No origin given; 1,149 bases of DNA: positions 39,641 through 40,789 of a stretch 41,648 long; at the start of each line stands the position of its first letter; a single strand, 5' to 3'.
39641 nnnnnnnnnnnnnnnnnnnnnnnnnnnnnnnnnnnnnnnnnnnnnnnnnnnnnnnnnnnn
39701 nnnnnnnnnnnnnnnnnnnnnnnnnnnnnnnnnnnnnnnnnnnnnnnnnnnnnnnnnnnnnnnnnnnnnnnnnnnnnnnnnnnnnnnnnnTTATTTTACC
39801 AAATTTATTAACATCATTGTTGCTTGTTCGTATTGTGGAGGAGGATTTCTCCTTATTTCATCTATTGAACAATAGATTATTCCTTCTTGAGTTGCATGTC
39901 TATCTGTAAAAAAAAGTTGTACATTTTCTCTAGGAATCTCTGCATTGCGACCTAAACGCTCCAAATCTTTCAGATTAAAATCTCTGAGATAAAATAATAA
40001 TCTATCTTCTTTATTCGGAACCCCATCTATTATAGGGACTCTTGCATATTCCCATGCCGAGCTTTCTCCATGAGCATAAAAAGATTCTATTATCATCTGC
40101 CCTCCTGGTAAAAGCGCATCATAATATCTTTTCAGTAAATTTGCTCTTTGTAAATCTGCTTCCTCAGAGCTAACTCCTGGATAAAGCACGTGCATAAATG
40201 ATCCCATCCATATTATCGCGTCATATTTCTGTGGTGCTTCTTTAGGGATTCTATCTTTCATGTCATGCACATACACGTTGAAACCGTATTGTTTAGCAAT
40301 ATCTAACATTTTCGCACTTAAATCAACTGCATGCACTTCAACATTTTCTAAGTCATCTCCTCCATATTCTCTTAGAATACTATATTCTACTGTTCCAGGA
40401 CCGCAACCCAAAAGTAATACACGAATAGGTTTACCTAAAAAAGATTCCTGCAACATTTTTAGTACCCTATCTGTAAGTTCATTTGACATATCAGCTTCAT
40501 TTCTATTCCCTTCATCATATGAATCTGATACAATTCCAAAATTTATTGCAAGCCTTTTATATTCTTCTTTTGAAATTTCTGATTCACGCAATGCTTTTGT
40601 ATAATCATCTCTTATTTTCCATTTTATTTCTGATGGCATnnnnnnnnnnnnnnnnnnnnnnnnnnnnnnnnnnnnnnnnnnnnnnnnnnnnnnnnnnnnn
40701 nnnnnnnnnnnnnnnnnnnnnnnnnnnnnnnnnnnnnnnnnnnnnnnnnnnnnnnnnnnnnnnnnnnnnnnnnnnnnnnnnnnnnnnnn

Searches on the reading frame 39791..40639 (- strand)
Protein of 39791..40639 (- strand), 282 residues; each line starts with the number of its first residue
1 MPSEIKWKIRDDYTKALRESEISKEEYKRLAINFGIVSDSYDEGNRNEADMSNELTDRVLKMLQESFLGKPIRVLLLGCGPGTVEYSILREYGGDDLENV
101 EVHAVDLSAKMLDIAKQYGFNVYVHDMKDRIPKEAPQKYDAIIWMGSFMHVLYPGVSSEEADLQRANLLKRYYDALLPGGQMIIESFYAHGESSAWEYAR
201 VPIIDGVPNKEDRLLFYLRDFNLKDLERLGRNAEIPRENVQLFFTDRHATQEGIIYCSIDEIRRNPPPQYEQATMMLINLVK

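Call 16: search_protein_families(library=pfam, proteins=[window:39791-40639:-])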
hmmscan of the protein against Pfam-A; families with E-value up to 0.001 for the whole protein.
window:39791-40639:- (282 aa): 6 families
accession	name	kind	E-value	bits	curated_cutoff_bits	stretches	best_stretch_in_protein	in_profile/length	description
PF13649.12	Methyltransf_25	-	2.6e-08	34.9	27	1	74-152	1-78/97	Methyltransferase domain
PF08242.18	Methyltransf_12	-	7.5e-08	33.4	30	1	77-181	3-97/98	Methyltransferase domain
PF13489.12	Methyltransf_23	-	8.1e-08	32.6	27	1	50-193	4-126/164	Methyltransferase domain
PF13847.12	Methyltransf_31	-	2.8e-06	27.5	27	1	72-190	5-115/145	Methyltransferase domain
PF08241.18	Methyltransf_11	-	2.4e-05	25.3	21.2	1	77-184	3-95/95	Methyltransferase domain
PF01739.24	CheR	-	4.6e-05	23.4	27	1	49-139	9-101/195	CheR methyltransferase, SAM binding domain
